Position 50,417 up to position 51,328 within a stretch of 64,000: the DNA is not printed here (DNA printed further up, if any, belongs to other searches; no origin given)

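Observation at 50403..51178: Winged-helix plus ACT regulator transcribed divergently from the complete argJBDCFGH operon, with a perfect palindromic operator candidate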

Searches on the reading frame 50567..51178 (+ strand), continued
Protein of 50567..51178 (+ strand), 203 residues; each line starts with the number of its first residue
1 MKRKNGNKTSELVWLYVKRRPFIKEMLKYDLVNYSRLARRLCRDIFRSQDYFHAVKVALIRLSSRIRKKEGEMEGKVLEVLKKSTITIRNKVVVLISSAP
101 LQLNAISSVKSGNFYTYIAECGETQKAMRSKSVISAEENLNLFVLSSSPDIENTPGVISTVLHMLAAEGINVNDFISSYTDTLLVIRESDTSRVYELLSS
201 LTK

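Call 23: search_protein_families(library=pfam, proteins=[L009:3162-4157:-, L008:266-964:-, L023:9309-9905:-, L057:9035-9823:-, L015:7874-9775:-, L053:4508-5569:-, L059:5250-6383:-, L037:8608-9894:-, L071:5184-8396:-, L013:151-1206:-], max_evalue=0.00001)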
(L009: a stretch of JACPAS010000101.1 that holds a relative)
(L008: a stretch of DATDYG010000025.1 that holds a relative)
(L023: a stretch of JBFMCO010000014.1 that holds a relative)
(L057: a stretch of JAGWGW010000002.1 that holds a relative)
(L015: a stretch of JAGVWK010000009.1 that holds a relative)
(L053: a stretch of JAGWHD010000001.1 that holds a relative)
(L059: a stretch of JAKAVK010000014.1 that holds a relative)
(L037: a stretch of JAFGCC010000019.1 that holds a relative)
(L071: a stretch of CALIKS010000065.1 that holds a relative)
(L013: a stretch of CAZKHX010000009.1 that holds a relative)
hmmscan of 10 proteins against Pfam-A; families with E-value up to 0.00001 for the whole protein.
L009:3162-4157:- (331 aa): 2 families
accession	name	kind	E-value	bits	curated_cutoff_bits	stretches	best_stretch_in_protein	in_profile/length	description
PF19420.4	DDAH_eukar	-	2.7e-10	40.4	23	0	98-158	27-90/291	N,N dimethylarginine dimethylhydrolase, eukaryotic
PF02274.22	ADI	-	3.5e-08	33.3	22.8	0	266-330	314-377/377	Arginine deiminase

L008:266-964:- (232 aa): 1 family
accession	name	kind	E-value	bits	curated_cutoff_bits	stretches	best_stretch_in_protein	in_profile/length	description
PF00696.33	AA_kinase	-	4.7e-33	115.3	24.9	1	2-206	29-232/234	Amino acid kinase family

L023:9309-9905:- (198 aa): 4 families
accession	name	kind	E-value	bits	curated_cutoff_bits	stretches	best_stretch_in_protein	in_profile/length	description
PF13646.12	HEAT_2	-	2.8e-34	117.7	27.7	2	34-111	2-81/88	HEAT repeats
PF03130.22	HEAT_PBS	-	3.4e-13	49.1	20.9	0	47-71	1-25/27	PBS lyase HEAT-like repeat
PF02985.28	HEAT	-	4e-12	45.6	23.5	0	33-58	2-27/31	HEAT repeat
PF13513.12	HEAT_EZ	-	9.8e-08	32.8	27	0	17-58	3-55/55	HEAT-like repeat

L057:9035-9823:- (262 aa): 0 families

L015:7874-9775:- (633 aa): 4 families
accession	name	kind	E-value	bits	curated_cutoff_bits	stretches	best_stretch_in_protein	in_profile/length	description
PF06202.20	GDE_C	-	2.5e-103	346.3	21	1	244-596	3-367/367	Amylo-alpha-1,6-glucosidase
PF12439.13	GDE_N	-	2.1e-47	161.9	27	1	1-193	20-218/219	Glycogen debranching enzyme N terminal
PF22422.2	MGH1-like_GH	-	4.1e-10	40.2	27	1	380-590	152-356/356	Mannosylglycerate hydrolase MGH1-like glycoside hydrolase domain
PF12899.13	Glyco_hydro_100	-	2.1e-07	30.4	23.6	0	504-595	337-426/435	Alkaline and neutral invertase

L053:4508-5569:- (353 aa): 0 families

L059:5250-6383:- (377 aa): 2 families
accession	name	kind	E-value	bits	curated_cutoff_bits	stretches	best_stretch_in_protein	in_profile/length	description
PF01546.33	Peptidase_M20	-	4.2e-24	86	24.6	1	72-375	2-205/206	Peptidase family M20/M25/M40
PF07687.19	M20_dimer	-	7.6e-19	68.1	21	1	172-280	2-100/107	Peptidase dimerisation domain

L037:8608-9894:- (428 aa): 3 families
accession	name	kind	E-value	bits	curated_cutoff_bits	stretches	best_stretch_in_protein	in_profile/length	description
PF00710.25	Asparaginase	-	4e-54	183.5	22.5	1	80-267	2-184/193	Asparaginase, N-terminal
PF17763.6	Asparaginase_C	-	1.1e-27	96.7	34.6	1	292-411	1-112/114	Glutaminase/Asparaginase C-terminal domain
PF18195.6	GatD_N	-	1.5e-13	50.3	25.7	1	15-61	5-54/54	GatD N-terminal domain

L071:5184-8396:- (1070 aa): 9 families
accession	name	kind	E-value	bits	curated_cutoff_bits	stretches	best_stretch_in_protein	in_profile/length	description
PF02786.22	CPSase_L_D2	-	8.3e-100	333.1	19.8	2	126-330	2-210/211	Carbamoyl-phosphate synthase L chain, ATP binding domain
PF25596.1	CPSase_L_D1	-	2.4e-75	250.4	27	2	4-121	2-117/118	Carbamoyl phosphate synthase preATP-grasp domain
PF02222.28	ATP-grasp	-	7.2e-16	58.8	27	1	135-300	5-163/179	ATP-grasp domain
PF15632.11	ATPgrasp_Ter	-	3.3e-13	50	29.1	1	798-867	46-111/131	ATP-grasp in the biosynthetic pathway with Ter operon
PF07478.18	Dala_Dala_lig_C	-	1.5e-11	44.7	24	0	150-306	26-184/204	D-ala D-ala ligase C-terminus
PF02787.25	CPSase_L_D3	-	2.4e-10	40.7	26.6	1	427-502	7-79/80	Carbamoyl-phosphate synthetase large chain, oligomerisation domain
PF13549.11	ATP-grasp_5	-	1.5e-07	31.4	27.6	0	123-167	9-53/221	ATP-grasp domain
PF02655.19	ATP-grasp_3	-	1.2e-06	29.2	23.2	0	670-841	2-157/160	ATP-grasp domain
PF08443.16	RimK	-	1.2e-06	28.7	21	0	669-856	1-180/188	RimK-like ATP-grasp domain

L013:151-1206:- (351 aa): 3 families
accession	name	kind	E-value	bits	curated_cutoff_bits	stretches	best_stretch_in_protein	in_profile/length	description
PF00117.34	GATase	-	4.6e-53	180.2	22.8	1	177-349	2-189/190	Glutamine amidotransferase class-I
PF00988.28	CPSase_sm_chain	-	9.7e-51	171.3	27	1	7-129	1-123/126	Carbamoyl-phosphate synthase small chain, CPSase domain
PF07722.19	Peptidase_C26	-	2.8e-10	40.8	20.5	0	288-332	174-219/219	Peptidase C26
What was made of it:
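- ADI-like amidinotransferases are frequent neighbours (call 23).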

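Call 24: search_protein_families(library=pfam, proteins=[L041:3643-4119:-, L047:9395-9904:-, L007:9298-9903:-, L045:8533-9873:-, L040:9216-9866:-, L064:8544-9896:-, L003:7342-9888:+, L050:8650-9873:-, L058:8624-9751:-, L023:4460-5101:+], max_evalue=0.00001)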
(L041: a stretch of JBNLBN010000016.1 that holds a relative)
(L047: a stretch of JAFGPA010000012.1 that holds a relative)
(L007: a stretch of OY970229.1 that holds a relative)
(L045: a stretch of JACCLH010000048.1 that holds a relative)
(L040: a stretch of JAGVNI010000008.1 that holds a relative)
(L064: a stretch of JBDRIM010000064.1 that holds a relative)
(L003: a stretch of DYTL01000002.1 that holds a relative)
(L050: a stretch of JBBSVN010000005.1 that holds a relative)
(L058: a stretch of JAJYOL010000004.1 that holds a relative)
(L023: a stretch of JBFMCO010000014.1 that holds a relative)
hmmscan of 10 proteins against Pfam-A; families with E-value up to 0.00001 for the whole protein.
L041:3643-4119:- (158 aa): 1 family
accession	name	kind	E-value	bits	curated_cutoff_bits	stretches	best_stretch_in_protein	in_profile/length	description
PF04768.19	NAT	-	2.4e-25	89.7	27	1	25-142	28-153/168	NAT, N-acetyltransferase, of N-acetylglutamate synthase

L047:9395-9904:- (169 aa): 2 families
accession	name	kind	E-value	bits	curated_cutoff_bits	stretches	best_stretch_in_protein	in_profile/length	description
PF04768.19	NAT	-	4.5e-29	101.8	27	1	28-159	23-165/168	NAT, N-acetyltransferase, of N-acetylglutamate synthase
PF00583.31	Acetyltransf_1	-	5.4e-06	27.1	20.7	1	66-115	39-91/116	Acetyltransferase (GNAT) family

L007:9298-9903:- (201 aa): 1 family
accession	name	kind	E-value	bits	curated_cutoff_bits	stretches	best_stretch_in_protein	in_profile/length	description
PF04768.19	NAT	-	6e-14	52.6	27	1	48-184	25-158/168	NAT, N-acetyltransferase, of N-acetylglutamate synthase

L045:8533-9873:- (446 aa): 2 families
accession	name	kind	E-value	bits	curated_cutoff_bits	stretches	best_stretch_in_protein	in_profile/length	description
PF00696.33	AA_kinase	-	2e-35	123.1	24.9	1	199-427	1-233/234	Amino acid kinase family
PF04768.19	NAT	-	5.1e-27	95.1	27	1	38-169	20-154/168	NAT, N-acetyltransferase, of N-acetylglutamate synthase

L040:9216-9866:- (216 aa): 2 families
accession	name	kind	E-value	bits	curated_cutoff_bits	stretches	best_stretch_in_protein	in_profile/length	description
PF04768.19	NAT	-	2.6e-28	99.3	27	1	61-187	19-153/168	NAT, N-acetyltransferase, of N-acetylglutamate synthase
PF13508.13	Acetyltransf_7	-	8.8e-06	26.5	27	0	100-168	3-79/84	Acetyltransferase (GNAT) domain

L064:8544-9896:- (450 aa): 2 families
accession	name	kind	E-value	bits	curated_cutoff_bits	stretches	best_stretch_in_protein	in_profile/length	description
PF04768.19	NAT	-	1.1e-36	126.6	27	1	268-411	2-153/168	NAT, N-acetyltransferase, of N-acetylglutamate synthase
PF00696.33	AA_kinase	-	2e-24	87.1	24.9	1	32-252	1-223/234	Amino acid kinase family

L003:7342-9888:+ (848 aa): 0 families

L050:8650-9873:- (407 aa): 2 families
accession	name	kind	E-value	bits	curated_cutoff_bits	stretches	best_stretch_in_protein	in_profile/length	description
PF01546.33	Peptidase_M20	-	1.1e-21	78.1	24.6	1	76-370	2-193/206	Peptidase family M20/M25/M40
PF07687.19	M20_dimer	-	1.4e-13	51.1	21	1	174-275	2-90/107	Peptidase dimerisation domain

L058:8624-9751:- (375 aa): 0 families

L023:4460-5101:+ (213 aa): 0 families

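Call 47: search_protein_families(library=pfam, proteins=[L069:9545-10258:+, L071:9584-10276:+, L054:8931-9509:+, L053:9989-10591:+, L066:9992-10591:+, L050:9986-10672:+, P0074], max_evalue=0.01)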
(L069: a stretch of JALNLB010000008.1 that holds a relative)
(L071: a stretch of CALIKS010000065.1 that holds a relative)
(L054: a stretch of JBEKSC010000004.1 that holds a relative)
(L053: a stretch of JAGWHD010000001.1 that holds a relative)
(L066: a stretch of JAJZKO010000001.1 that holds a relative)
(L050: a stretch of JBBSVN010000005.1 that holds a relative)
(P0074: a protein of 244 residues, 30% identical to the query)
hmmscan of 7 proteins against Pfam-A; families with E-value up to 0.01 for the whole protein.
L069:9545-10258:+ (237 aa): 2 families
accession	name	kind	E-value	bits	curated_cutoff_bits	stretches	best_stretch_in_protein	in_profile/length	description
PF13840.12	ACT_7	-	2.5e-05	24.5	27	1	162-222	5-64/65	ACT domain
PF22468.2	ACT_9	-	0.0083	16.3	27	0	174-222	8-58/61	ACT domain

L071:9584-10276:+ (230 aa): 1 family
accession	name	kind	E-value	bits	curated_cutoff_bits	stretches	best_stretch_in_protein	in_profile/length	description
PF13840.12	ACT_7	-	2.6e-05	24.4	27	1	154-215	5-65/65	ACT domain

L054:8931-9509:+ (192 aa): 4 families
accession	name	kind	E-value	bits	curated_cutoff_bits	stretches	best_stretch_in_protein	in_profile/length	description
PF13840.12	ACT_7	-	3.8e-10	39.9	27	1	127-188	4-64/65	ACT domain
PF24367.1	DUF7523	-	2e-07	31.8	27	1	3-78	2-72/158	Family of unknown function (DUF7523)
PF22468.2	ACT_9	-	0.0023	18.1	27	1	141-187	9-57/61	ACT domain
PF01842.31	ACT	-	0.0034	17.6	27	0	142-183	9-54/66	ACT domain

L053:9989-10591:+ (200 aa): 4 families
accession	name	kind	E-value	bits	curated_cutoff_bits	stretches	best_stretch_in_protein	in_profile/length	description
PF13840.12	ACT_7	-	1.8e-08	34.6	27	1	133-197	2-65/65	ACT domain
PF24367.1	DUF7523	-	1.7e-07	32.1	27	1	7-67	3-60/158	Family of unknown function (DUF7523)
PF22629.2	ACT_AHAS_ss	-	0.00029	21.4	27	1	149-177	6-33/67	AHAS small subunit-like ACT domain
PF01842.31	ACT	-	0.0062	16.7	27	0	148-197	7-60/66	ACT domain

L066:9992-10591:+ (199 aa): 2 families
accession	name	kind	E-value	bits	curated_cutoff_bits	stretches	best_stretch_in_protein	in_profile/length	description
PF13840.12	ACT_7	-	2.2e-08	34.2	27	1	130-191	2-62/65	ACT domain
PF24367.1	DUF7523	-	9.9e-08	32.9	27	1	7-59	6-55/158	Family of unknown function (DUF7523)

L050:9986-10672:+ (228 aa): 4 families
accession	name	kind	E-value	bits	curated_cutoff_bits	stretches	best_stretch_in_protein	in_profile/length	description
PF13840.12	ACT_7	-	9e-08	32.3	27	1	167-225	8-65/65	ACT domain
PF22468.2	ACT_9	-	8.5e-06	25.9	27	1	177-225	9-59/61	ACT domain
PF24367.1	DUF7523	-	0.00079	20.2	27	1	16-46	7-37/158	Family of unknown function (DUF7523)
PF01842.31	ACT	-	0.0069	16.6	27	0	174-205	5-36/66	ACT domain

P0074 (244 aa): 4 families
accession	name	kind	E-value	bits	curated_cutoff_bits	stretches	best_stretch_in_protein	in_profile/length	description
PF13840.12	ACT_7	-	1.4e-09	38.1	27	1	159-217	4-61/65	ACT domain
PF22468.2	ACT_9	-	0.0004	20.5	27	1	170-222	6-60/61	ACT domain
PF01842.31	ACT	-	0.0012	19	27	1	172-198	7-33/66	ACT domain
PF24367.1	DUF7523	-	0.003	18.3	27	1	10-72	2-56/158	Family of unknown function (DUF7523)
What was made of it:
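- On Pfam DUF7523 (PF24367) + ACT_7 architecture: Distant members L053, L054 and L066 pass at 32-33 bits (call 47).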

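Call 48: search_protein_families(library=ncbifam, proteins=[L069:9545-10258:+, L071:9584-10276:+, L054:8931-9509:+, L053:9989-10591:+, L066:9992-10591:+, P0074, P0040], max_evalue=0.1)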
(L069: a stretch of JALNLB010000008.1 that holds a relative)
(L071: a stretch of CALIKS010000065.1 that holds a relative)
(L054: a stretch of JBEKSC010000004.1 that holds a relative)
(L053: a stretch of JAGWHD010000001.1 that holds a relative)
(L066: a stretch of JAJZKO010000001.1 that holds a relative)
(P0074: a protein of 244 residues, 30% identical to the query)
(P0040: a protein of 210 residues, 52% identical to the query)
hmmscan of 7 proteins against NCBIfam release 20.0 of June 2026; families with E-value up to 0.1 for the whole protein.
L069:9545-10258:+ (237 aa): 5 families
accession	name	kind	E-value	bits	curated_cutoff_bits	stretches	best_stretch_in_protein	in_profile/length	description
NF005159.0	PRK06635.2-3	equivalog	0.00045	19.3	379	1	160-224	341-404/406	aspartate kinase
TIGR00656.1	asp_kin_monofn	equivalog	0.0039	16.2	402.25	1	160-225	263-329/407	aspartate kinase, monofunctional class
TIGR00657.1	asp_kinases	subfamily_domain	0.013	14.6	208.7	1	127-223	348-438/442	aspartate kinase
NF005155.0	PRK06635.1-4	equivalog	0.019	14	346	1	160-201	259-297/407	aspartate kinase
NF005160.0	PRK06635.2-4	equivalog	0.024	13.4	657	1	143-219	312-386/392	aspartate kinase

L071:9584-10276:+ (230 aa): 3 families
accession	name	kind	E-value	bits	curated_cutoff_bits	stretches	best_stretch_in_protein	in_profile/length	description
NF005159.0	PRK06635.2-3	equivalog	3.6e-07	29.5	379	1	38-217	215-405/406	aspartate kinase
TIGR00657.1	asp_kinases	subfamily_domain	0.01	14.9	208.7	1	126-215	343-438/442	aspartate kinase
TIGR00656.1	asp_kin_monofn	equivalog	0.016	14.2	402.25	1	154-216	265-328/407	aspartate kinase, monofunctional class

L054:8931-9509:+ (192 aa): 4 families
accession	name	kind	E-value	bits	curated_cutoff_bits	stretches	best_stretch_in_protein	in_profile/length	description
NF005159.0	PRK06635.2-3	equivalog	2.4e-05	23.5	379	1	134-190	349-404/406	aspartate kinase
TIGR00656.1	asp_kin_monofn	equivalog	0.00045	19.3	402.25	1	139-190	275-328/407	aspartate kinase, monofunctional class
NF006068.0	PRK08210.1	equivalog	0.0022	17.2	474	1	29-187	249-396/405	aspartate kinase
TIGR00657.1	asp_kinases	subfamily_domain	0.012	14.8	208.7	1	52-188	315-437/442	aspartate kinase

L053:9989-10591:+ (200 aa): 5 families
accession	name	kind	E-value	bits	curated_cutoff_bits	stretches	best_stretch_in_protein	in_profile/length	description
TIGR00656.1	asp_kin_monofn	equivalog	4.9e-06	25.8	402.25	1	121-197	250-327/407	aspartate kinase, monofunctional class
NF005159.0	PRK06635.2-3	equivalog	0.00029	20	379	1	125-199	332-405/406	aspartate kinase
NF005160.0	PRK06635.2-4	equivalog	0.0019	17.1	657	1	88-192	276-385/392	aspartate kinase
NF006068.0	PRK08210.1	equivalog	0.0027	16.9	474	1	80-196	282-397/405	aspartate kinase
TIGR00657.1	asp_kinases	subfamily_domain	0.012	14.7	208.7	1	54-197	303-438/442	aspartate kinase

L066:9992-10591:+ (199 aa): 5 families
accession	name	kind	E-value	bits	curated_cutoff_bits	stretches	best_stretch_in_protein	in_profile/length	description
NF005159.0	PRK06635.2-3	equivalog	8.2e-05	21.8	379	1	128-196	338-405/406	aspartate kinase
TIGR00656.1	asp_kin_monofn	equivalog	0.00027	20.1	402.25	1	113-195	322-403/407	aspartate kinase, monofunctional class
NF006068.0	PRK08210.1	equivalog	0.0035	16.5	474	1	125-188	330-392/405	aspartate kinase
TIGR00657.1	asp_kinases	subfamily_domain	0.0048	16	208.7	1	63-194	315-438/442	aspartate kinase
NF005160.0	PRK06635.2-4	equivalog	0.018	13.8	657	1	122-192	319-388/392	aspartate kinase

P0074 (244 aa): 9 families
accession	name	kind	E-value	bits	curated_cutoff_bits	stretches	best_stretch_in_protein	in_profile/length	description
NF005159.0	PRK06635.2-3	equivalog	3.3e-08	32.9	379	1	153-224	336-406/406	aspartate kinase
TIGR00656.1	asp_kin_monofn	equivalog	6.7e-05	22.1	402.25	1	155-223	260-329/407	aspartate kinase, monofunctional class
NF001220.0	PRK00194.1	equivalog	0.004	17.5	74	1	175-224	13-66/90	ACT domain-containing protein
NF005656.0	PRK07431.1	equivalog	0.042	12.4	657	1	165-228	351-414/587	aspartate kinase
NF006068.0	PRK08210.1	equivalog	0.057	12.5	474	1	139-225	316-402/405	aspartate kinase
NF004938.0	PRK06291.1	equivalog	0.06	12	528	1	161-224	320-385/468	aspartate kinase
TIGR01327.1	PGDH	equivalog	0.074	11.8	454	0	160-196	449-482/525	phosphoglycerate dehydrogenase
TIGR00657.1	asp_kinases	subfamily_domain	0.095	11.8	208.7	0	164-223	381-440/442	aspartate kinase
NF053754.1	TrpY_fam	subfamily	0.097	12.7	180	0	134-198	62-127/163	TrpY family transcription regulator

P0040 (210 aa): 6 families
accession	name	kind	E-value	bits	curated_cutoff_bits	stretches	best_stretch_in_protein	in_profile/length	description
NF005159.0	PRK06635.2-3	equivalog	2.8e-06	26.6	379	1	144-209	341-405/406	aspartate kinase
TIGR00656.1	asp_kin_monofn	equivalog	2.5e-05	23.4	402.25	1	143-206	262-326/407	aspartate kinase, monofunctional class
NF005160.0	PRK06635.2-4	equivalog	2.7e-05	23.1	657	1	145-207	329-390/392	aspartate kinase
TIGR00657.1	asp_kinases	subfamily_domain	9.2e-05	21.7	208.7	1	69-207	309-438/442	aspartate kinase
NF006068.0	PRK08210.1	equivalog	0.0007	18.8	474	1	134-206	326-397/405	aspartate kinase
NF004938.0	PRK06291.1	equivalog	0.0066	15.2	528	1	143-208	317-383/468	aspartate kinase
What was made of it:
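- On TrpY family (NCBIfam NF053754): 12.7 bits for P0074 (call 48).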

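Call 50: find_encoding_contigs(protein=P0001, flank=1000, max_places=2)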
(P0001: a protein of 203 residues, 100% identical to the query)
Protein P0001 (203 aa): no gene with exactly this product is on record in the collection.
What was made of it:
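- Tried and rejected: The window's own contig could not be found by exact-protein look-up (call 50).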
